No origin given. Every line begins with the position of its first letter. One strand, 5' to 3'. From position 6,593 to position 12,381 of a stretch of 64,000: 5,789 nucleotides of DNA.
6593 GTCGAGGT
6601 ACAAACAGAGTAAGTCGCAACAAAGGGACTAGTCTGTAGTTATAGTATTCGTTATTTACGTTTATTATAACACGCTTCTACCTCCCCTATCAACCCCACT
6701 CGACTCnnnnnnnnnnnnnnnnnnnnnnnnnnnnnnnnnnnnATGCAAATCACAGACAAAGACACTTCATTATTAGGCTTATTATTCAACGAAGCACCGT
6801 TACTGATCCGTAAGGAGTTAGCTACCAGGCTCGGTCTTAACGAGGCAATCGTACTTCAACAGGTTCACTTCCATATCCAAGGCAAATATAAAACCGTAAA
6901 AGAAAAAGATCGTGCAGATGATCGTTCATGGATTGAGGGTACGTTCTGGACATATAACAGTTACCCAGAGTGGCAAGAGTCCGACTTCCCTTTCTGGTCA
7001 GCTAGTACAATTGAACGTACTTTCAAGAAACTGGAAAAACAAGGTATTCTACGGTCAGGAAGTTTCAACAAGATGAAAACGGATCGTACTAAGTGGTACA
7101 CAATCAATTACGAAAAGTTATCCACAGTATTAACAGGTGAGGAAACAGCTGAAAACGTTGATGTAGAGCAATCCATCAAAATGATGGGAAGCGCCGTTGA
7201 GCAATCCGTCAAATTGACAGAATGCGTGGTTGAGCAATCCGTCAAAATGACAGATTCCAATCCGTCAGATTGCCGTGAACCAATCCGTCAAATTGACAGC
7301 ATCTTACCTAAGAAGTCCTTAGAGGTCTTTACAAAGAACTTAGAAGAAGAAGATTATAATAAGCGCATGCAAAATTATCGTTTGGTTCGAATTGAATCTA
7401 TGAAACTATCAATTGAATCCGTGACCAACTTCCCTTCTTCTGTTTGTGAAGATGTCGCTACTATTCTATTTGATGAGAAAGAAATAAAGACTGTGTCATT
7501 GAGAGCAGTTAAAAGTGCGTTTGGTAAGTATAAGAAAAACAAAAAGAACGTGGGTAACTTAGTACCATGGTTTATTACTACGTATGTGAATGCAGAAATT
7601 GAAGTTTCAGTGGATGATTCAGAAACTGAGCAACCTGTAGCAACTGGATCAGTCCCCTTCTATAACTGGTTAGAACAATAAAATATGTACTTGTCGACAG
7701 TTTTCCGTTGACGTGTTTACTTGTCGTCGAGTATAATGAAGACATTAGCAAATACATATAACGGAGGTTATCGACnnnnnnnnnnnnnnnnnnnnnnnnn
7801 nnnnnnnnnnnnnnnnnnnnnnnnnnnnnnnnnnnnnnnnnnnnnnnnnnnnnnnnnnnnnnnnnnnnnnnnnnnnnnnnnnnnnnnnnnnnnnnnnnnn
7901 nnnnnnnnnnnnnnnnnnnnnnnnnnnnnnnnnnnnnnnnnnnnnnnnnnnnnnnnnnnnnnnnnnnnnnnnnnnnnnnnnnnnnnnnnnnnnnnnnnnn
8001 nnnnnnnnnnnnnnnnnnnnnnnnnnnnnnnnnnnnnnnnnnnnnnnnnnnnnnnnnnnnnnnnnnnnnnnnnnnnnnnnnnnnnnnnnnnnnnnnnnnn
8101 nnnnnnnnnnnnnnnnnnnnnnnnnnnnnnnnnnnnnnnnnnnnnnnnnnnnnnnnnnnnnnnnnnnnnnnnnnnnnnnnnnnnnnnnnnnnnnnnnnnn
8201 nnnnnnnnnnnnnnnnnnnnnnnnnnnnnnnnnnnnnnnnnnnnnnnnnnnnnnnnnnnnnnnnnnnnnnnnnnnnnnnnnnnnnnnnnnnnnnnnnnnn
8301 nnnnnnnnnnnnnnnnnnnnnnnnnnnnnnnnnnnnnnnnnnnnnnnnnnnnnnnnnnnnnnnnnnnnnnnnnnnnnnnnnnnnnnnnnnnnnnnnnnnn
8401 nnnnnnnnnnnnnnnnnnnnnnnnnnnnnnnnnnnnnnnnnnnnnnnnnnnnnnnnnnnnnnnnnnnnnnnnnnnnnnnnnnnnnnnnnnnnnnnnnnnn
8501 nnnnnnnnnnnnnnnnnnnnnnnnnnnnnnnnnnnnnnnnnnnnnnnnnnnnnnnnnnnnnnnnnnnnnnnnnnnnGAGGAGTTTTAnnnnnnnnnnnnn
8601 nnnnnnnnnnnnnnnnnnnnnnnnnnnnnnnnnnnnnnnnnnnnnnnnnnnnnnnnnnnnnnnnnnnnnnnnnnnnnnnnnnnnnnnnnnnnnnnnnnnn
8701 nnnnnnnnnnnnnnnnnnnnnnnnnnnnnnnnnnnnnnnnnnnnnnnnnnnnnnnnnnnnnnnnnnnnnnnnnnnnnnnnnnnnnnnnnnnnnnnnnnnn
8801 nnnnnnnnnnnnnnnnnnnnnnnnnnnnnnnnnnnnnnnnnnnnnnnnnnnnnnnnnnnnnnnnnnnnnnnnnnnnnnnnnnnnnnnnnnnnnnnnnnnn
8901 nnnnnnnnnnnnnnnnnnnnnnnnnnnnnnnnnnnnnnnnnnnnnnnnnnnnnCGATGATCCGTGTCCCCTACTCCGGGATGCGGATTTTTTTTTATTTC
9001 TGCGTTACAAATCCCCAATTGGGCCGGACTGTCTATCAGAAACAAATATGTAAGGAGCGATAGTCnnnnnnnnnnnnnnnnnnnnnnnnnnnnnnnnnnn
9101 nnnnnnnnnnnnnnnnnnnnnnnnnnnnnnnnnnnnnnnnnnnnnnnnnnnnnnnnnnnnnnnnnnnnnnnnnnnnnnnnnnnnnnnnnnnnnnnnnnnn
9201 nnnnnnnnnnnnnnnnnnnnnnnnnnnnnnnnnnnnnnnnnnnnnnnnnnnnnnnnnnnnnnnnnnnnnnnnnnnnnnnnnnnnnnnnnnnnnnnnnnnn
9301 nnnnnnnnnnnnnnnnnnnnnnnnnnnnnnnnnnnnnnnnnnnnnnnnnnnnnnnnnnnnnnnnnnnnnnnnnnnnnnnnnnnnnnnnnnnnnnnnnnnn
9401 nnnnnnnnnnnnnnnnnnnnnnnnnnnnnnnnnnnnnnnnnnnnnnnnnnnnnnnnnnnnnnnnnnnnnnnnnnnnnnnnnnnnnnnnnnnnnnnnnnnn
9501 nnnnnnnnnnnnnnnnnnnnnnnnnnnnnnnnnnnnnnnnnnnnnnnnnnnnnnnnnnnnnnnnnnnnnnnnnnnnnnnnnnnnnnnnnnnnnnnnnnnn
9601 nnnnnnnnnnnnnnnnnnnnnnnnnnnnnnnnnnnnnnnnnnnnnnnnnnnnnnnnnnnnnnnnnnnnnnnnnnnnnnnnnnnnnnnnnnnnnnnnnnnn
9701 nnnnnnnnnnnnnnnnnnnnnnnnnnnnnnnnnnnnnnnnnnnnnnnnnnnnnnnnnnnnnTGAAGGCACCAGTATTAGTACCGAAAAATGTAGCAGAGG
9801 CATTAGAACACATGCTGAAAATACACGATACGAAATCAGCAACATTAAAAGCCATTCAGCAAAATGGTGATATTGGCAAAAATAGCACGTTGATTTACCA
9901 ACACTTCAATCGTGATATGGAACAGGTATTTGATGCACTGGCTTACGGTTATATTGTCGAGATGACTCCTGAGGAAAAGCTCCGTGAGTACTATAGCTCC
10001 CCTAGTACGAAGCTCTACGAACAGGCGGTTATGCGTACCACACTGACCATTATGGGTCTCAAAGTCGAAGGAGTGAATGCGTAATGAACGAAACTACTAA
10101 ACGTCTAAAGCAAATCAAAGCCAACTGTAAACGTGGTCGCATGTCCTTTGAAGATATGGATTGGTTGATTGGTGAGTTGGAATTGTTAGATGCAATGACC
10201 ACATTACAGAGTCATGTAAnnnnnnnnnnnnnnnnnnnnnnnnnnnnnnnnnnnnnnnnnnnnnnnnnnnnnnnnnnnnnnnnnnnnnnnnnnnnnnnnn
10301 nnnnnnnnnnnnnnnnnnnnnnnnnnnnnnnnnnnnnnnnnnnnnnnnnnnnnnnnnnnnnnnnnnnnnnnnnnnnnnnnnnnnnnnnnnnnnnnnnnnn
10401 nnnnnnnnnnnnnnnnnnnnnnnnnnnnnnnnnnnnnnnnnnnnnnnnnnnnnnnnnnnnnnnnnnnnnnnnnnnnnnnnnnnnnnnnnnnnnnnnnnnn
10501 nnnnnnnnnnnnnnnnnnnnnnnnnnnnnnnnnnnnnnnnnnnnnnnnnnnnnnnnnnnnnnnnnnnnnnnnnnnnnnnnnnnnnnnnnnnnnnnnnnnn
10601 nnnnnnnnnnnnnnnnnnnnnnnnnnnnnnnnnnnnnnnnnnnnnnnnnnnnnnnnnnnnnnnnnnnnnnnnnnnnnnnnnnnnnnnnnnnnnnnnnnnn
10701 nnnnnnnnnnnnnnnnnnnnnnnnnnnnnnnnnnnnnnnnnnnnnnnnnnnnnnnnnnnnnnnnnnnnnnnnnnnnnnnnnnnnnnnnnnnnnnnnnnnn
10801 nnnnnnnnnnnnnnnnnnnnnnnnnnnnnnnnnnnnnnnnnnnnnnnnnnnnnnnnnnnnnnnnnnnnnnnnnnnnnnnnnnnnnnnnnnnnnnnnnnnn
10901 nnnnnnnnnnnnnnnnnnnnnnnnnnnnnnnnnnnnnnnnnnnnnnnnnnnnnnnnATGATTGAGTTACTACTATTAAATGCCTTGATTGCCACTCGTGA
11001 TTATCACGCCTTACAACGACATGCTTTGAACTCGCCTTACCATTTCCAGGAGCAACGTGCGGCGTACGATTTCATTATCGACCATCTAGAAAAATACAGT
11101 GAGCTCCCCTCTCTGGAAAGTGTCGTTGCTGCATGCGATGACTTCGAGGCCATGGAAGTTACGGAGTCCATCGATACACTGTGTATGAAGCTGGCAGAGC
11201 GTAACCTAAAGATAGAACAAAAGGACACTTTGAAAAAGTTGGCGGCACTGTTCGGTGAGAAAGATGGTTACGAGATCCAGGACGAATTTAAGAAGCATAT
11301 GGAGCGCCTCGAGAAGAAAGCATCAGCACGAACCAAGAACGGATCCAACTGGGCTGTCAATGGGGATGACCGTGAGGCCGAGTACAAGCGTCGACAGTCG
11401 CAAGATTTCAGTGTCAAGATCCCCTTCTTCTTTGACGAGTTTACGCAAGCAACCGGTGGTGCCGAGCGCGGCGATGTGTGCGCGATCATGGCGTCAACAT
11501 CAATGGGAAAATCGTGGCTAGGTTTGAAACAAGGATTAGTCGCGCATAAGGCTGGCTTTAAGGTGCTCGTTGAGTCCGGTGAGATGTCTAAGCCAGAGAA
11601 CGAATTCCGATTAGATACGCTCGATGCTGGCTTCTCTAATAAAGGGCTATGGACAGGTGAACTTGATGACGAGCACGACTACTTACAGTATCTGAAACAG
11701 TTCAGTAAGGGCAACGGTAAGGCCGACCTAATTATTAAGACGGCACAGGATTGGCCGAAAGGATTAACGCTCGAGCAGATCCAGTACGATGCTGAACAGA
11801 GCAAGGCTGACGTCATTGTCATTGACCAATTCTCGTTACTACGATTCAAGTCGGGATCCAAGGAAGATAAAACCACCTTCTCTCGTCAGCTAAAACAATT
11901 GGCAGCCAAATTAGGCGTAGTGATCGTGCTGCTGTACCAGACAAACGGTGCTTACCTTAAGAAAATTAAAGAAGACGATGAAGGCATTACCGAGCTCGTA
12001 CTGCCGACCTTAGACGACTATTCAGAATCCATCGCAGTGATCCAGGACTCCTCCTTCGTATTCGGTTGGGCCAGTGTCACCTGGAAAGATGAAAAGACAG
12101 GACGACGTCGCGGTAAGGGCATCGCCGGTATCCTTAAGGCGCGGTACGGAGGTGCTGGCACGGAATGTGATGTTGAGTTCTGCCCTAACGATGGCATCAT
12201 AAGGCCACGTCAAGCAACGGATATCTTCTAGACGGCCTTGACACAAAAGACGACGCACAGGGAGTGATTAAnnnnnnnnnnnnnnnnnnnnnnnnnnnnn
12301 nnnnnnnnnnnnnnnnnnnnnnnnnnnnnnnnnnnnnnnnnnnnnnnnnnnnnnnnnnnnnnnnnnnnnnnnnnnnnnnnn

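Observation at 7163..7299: Iteron-type origin embedded in the replication initiator gene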

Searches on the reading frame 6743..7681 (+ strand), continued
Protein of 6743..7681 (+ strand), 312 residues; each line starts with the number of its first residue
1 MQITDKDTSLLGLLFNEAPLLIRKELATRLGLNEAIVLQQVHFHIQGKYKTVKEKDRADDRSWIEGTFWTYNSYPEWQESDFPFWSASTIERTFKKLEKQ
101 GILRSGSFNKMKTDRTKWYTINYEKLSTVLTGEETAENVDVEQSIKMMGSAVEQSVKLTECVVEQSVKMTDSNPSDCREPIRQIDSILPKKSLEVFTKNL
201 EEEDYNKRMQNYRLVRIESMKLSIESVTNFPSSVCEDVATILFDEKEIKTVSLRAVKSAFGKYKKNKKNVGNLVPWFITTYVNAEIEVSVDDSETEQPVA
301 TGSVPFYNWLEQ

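Call 93: search_dna_similar(query=L028:2507-3472:+, collection=phages, mode=protein, max_rows=40, rows=spread)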
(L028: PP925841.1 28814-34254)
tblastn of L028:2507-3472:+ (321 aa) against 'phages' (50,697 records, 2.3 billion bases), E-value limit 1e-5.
Records with a match: 466; places in all: 466; records where one place covers at least 80% of the query: 11.
Best place of each record, by identity: >=99% 2; 95-99% 1; 60-80% 9; <60% 454.
By first word of the organism name: Vibrio 130; Escherichia 97; Stx1a-converting 37; Klebsiella 35; Staphylococcus 35; Bacillus 33; Enterobacteria 21; Lactobacillus 7; Stx 6; Shigella 5; and 27 more.
By host as written in the record: - 182; Escherichia coli 33; Klebsiella pneumoniae 22; Staphylococcus aureus 14; Vibrio parahaemolyticus 12; Escherichia coli ECOR13 8; Escherichia coli C 8; Escherichia coli str. K-12 substr. MG1655 7; and 111 more.
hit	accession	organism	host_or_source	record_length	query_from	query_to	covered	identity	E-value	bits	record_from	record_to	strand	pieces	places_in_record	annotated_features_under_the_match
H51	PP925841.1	Escherichia phage HannyBb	Escherichia coli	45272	1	321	100%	100.0%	0e+0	637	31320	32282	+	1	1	replication initiation O-like protein | CII-like transcriptional activator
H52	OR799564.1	Shigella phage VIT_AJPSC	Shigella dysenteriae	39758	67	321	79%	45.5%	5e-62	218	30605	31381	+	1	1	primosomal protein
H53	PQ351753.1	Klebsiella phage vB_VIPKPNMC05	Klebsiella pnuemoniae OMCS-21-1430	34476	1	155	48%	71.6%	3e-63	221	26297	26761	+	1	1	hypothetical protein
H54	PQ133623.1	Klebsiella phage P7641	Klebsiella pneumoniae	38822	66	297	72%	44.2%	1e-53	194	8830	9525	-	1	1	hypothetical protein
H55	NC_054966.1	Klebsiella phage SopranoGao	Klebsiella pneumoniae 51503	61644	1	142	44%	53.5%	1e-38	150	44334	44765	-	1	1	replication initiation O-like | hypothetical protein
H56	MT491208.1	Pseudomonas phage vB_PaeM_USP_25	Pseudomonas aeruginosa ATCC 27853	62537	1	132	41%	48.9%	3e-33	135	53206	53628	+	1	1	putative replication initiation protein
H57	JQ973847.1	Staphylococcus phage StauST398-3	Staphylococcus aureus 1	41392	3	127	39%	46.4%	4e-24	108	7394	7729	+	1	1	hypothetical protein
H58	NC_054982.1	Staphylococcus phage Sebago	Staphylococcus aureus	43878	3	145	45%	39.9%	6e-21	99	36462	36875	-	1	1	DnaD-like helicase loader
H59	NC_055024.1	Staphylococcus phage SpT152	Staphylococcus pseudintermedius strain ...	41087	3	129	40%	44.1%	1e-21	101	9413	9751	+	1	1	DnaD-like helicase loader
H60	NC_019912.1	Bacillus phage vB_BtS_BMBtp2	Bacillus thuringiensis subsp. ...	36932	2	139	43%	39.0%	5e-22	102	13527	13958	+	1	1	DnaD-like helicase loader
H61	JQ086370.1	Enterobacteria phage HK140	Escherichia coli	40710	170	315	45%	33.6%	5e-17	87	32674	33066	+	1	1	DNA replication protein O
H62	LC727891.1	Stx1a-converting phage Stx1_JNE122398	-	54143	170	315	45%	33.6%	7e-17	87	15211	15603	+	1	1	none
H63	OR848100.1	Listeria phage LM 4-14-1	Listeria monocytogenes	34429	9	102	29%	50.5%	2e-17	89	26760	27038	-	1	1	record has no annotation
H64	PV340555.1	Escherichia phage PhiR26_1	Escherichia coli str. K-12 substr. ...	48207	170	294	39%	36.0%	7e-17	87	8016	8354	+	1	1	DNA replication protein O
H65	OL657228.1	Escherichia phage 21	Escherichia coli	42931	170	294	39%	36.0%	2e-16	86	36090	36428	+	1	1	replication initiation protein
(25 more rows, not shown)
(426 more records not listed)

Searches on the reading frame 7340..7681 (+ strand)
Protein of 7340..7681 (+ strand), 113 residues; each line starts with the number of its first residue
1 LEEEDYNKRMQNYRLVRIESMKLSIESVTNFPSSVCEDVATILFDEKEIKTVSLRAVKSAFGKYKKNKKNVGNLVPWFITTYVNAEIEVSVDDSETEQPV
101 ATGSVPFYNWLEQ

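Call 65: find_homologous_proteins(query=window:7340-7681:+, max_evalue=0.01)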
Query window:7340-7681:+: 6 candidates shared short words with the query, none scored E <= 0.01.

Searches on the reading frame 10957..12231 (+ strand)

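Call 4: search_protein_families(library=pfam, proteins=[window:10957-12231:+], max_evalue=0.1)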
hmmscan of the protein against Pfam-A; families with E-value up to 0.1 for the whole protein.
window:10957-12231:+ (424 aa): 3 families
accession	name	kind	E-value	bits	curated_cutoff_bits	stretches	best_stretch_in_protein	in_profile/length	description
PF03796.21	DnaB_C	-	3.4e-17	63.1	27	1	158-402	5-241/255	DnaB-like helicase C terminal domain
PF13481.12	AAA_25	-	9.5e-05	22.5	27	1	174-327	35-188/195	AAA domain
PF24999.1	LAMB4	-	0.056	13.7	27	0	107-122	44-59/66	Laminin subunit beta-4-like domain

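Call 5: search_protein_families(library=phrogs, proteins=[window:10957-12231:+], max_evalue=0.01)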
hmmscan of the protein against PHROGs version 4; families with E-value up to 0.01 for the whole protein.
window:10957-12231:+ (424 aa): 3 families
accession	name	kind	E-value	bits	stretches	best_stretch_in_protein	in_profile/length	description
phrog_19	-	DNA, RNA and nucleotide metabolism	7.5e-47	161.5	1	1-406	162-567/621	DnaB-like replicative helicase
phrog_239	-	DNA, RNA and nucleotide metabolism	2.7e-12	47.4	1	152-421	336-602/801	DNA primase/helicase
phrog_243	-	DNA, RNA and nucleotide metabolism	3.5e-10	40.3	1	154-336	17-198/273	DnaB-like replicative helicase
